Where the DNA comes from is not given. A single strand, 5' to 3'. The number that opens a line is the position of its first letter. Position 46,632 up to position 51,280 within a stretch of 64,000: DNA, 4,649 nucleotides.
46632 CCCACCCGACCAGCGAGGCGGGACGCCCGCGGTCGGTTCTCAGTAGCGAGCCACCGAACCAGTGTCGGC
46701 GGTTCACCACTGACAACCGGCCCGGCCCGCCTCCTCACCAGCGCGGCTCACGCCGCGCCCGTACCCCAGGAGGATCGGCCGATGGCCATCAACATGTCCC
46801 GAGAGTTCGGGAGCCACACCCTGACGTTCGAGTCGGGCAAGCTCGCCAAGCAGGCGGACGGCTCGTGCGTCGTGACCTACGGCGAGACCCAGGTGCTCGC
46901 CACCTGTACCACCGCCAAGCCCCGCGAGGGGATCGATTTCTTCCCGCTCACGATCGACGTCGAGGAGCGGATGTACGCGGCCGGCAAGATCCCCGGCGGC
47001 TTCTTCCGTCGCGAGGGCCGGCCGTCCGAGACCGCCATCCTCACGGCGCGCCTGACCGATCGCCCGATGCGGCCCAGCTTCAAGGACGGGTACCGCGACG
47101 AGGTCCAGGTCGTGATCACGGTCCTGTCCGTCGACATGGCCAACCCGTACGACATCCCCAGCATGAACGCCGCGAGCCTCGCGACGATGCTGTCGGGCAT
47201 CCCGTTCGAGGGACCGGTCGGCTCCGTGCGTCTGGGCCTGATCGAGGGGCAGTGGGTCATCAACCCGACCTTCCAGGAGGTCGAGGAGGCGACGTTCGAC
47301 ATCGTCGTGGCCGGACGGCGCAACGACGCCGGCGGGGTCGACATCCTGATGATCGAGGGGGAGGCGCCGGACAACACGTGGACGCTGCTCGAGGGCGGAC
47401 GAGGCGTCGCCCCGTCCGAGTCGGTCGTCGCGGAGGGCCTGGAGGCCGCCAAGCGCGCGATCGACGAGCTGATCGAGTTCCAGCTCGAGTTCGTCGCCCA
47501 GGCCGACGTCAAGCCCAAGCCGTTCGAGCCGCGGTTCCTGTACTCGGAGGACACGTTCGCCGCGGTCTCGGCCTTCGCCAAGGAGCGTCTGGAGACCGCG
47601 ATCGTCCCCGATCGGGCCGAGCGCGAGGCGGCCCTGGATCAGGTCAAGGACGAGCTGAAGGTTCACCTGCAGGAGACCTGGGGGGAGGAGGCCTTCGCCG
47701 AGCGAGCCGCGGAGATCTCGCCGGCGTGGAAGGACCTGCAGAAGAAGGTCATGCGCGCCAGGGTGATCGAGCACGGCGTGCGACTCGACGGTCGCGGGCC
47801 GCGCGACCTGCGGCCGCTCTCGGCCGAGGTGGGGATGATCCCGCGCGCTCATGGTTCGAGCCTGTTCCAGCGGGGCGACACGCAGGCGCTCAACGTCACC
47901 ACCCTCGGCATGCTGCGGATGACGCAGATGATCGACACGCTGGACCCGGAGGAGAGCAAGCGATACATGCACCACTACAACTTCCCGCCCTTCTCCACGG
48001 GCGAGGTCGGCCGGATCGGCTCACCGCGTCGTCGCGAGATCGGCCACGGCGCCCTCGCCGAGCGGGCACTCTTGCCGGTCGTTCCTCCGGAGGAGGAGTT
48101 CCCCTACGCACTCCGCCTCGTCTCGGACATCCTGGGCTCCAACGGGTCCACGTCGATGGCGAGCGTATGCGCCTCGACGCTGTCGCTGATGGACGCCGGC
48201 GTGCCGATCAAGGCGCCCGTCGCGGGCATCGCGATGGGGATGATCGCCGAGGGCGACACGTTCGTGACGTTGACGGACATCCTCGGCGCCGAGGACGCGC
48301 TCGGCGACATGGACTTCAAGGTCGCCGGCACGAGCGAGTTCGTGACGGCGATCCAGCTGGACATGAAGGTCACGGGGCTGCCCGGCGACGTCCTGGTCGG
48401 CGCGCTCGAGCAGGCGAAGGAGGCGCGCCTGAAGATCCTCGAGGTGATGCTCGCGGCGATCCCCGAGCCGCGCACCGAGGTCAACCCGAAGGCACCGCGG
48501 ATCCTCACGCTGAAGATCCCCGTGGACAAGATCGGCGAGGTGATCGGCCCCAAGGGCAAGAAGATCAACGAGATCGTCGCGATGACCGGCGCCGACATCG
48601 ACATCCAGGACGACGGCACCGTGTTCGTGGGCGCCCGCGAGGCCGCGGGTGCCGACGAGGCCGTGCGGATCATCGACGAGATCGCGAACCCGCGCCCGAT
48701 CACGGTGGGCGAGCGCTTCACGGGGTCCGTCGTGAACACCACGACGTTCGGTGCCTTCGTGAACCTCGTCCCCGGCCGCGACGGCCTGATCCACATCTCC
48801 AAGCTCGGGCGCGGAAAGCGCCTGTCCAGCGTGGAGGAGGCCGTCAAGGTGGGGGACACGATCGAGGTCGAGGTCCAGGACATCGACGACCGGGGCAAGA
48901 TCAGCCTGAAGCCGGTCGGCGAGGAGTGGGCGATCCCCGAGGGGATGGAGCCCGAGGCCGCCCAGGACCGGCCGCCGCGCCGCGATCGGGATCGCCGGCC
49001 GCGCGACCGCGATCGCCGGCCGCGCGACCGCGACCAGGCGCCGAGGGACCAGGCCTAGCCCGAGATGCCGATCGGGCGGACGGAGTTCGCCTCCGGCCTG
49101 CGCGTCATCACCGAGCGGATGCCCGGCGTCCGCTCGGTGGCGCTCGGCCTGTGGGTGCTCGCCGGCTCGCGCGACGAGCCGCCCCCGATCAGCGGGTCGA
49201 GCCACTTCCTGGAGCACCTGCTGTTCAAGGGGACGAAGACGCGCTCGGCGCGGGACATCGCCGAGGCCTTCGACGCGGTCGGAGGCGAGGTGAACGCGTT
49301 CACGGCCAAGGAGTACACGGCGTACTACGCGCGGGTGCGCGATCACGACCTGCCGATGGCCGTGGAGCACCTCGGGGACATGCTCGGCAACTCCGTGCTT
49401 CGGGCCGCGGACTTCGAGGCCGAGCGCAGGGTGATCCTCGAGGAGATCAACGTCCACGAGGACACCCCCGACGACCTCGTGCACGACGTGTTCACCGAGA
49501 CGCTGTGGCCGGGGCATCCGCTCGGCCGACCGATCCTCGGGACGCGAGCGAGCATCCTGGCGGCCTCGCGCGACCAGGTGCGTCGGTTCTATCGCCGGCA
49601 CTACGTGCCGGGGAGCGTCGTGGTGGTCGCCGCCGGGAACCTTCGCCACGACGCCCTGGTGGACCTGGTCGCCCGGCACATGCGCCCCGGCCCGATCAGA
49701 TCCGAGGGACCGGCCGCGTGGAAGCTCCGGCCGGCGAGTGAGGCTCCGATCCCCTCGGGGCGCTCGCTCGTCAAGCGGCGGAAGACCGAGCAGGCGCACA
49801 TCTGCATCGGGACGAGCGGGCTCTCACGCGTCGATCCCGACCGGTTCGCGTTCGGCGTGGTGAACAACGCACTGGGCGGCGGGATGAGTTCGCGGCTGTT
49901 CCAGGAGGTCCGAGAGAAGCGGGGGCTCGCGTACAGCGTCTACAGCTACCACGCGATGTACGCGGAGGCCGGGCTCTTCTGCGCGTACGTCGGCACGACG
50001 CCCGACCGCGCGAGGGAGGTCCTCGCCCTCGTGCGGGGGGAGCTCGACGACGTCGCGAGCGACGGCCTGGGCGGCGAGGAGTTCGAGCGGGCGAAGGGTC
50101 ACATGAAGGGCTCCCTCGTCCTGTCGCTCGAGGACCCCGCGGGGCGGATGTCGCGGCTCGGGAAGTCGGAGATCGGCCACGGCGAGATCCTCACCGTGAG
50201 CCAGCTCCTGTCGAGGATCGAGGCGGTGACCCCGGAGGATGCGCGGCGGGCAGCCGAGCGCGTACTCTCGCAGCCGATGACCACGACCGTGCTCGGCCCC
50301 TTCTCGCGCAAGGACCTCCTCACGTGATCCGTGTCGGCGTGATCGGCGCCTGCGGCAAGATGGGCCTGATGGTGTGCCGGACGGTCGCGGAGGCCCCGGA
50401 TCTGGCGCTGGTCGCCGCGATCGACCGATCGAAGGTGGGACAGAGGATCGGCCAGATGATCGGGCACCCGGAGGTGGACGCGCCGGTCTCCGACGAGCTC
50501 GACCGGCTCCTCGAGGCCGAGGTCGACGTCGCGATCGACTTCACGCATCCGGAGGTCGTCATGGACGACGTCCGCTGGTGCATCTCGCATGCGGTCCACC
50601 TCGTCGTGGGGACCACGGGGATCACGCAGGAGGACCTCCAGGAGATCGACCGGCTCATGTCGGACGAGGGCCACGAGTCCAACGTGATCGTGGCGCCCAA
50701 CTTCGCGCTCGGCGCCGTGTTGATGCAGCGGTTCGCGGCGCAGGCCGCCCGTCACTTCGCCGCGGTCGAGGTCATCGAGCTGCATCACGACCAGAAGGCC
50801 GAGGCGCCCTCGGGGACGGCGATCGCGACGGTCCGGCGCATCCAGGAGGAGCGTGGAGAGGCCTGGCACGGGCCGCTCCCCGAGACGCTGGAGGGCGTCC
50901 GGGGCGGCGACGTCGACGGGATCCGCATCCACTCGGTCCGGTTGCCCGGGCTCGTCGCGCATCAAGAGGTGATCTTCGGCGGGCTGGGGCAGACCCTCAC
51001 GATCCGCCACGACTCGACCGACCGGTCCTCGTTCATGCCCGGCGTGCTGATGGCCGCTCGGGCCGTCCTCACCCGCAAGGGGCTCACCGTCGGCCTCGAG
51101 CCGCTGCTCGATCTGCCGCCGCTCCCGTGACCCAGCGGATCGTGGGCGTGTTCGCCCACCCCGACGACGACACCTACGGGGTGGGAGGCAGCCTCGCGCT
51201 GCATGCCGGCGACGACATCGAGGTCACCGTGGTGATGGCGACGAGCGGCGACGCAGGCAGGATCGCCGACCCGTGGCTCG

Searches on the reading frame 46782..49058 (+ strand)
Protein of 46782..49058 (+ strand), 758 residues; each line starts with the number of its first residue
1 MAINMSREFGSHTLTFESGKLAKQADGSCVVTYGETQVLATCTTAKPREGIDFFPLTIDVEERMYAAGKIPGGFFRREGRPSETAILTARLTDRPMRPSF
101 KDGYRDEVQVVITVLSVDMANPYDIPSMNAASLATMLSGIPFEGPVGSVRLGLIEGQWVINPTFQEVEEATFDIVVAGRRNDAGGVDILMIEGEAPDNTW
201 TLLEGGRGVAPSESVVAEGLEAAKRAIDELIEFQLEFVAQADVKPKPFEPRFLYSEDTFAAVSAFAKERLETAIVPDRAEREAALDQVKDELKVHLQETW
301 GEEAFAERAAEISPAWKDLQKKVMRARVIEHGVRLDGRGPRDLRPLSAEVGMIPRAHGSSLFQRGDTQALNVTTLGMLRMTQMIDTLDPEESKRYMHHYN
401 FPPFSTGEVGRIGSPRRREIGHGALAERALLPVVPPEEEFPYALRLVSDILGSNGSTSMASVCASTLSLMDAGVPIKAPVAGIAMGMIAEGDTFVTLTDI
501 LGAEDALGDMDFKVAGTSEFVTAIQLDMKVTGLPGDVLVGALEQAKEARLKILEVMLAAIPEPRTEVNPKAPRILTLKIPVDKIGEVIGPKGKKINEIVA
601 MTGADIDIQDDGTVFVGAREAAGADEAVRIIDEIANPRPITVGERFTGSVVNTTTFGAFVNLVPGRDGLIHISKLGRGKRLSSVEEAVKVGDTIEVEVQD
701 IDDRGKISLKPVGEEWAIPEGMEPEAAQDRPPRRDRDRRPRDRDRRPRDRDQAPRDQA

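Call 55: search_protein_families(library=pfam, proteins=[window:46782-49058:+], max_evalue=0.01)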
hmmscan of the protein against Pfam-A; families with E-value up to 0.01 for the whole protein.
window:46782-49058:+ (758 aa): 6 families
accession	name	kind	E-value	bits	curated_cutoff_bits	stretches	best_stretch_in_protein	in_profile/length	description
PF01138.27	RNase_PH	-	4.6e-55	186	25.5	2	13-141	4-130/130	3' exoribonuclease family, domain 1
PF03725.20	RNase_PH_C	-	3.1e-14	53.1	20.8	2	144-195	1-50/67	3' exoribonuclease family, domain 2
PF00575.29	S1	-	4.9e-14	52.9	22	1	642-709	4-71/74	S1 RNA binding domain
PF03726.19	PNPase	-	9.6e-13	48.9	24.6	1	259-338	3-80/81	Polyribonucleotide nucleotidyltransferase, RNA binding domain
PF00013.35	KH_1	-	8.1e-10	38.8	21.5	1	575-631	2-64/66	KH domain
PF22675.2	KH-I_KHDC4-BBP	-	0.00028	21.1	30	1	584-627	8-51/76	KHDC4/BBP-like, KH-domain type I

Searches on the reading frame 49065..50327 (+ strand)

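Call 31: search_protein_families(library=pfam, proteins=[window:49065-50327:+], max_evalue=0.01)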
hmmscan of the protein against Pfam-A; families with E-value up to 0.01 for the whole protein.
window:49065-50327:+ (420 aa): 2 families
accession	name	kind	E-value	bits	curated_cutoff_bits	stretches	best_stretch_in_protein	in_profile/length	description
PF05193.26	Peptidase_M16_C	-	9.2e-41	140.1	23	1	168-344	3-178/181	Peptidase M16 inactive domain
PF00675.25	Peptidase_M16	-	2.3e-39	135.1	22.3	1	13-160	1-148/149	Insulinase (Peptidase family M16)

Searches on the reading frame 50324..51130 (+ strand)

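Call 31: search_protein_families(library=pfam, proteins=[window:50324-51130:+], max_evalue=0.01)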
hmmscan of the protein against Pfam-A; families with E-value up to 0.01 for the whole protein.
window:50324-51130:+ (268 aa): 6 families
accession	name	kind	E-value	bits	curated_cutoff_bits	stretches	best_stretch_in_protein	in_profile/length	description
PF01113.26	DapB_N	-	4.4e-34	117.7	25.6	1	2-127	1-124/124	Dihydrodipicolinate reductase, N-terminus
PF05173.19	DapB_C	-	3e-32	111.7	27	1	130-259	1-118/121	Dihydrodipicolinate reductase, C-terminus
PF01118.30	Semialdhyde_dh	-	7.6e-05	23.5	26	1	3-81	1-81/121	Semialdehyde dehydrogenase, NAD binding domain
PF03435.24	Sacchrp_dh_NADP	-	9.9e-05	23.1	25.1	1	4-100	1-100/129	Saccharopine dehydrogenase NADP binding domain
PF03447.22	NAD_binding_3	-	0.0012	20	24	1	10-112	2-103/116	Homoserine dehydrogenase, NAD binding domain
PF01408.29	GFO_IDH_MocA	-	0.0019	19.3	24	0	2-86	1-82/120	Oxidoreductase family, NAD-binding Rossmann fold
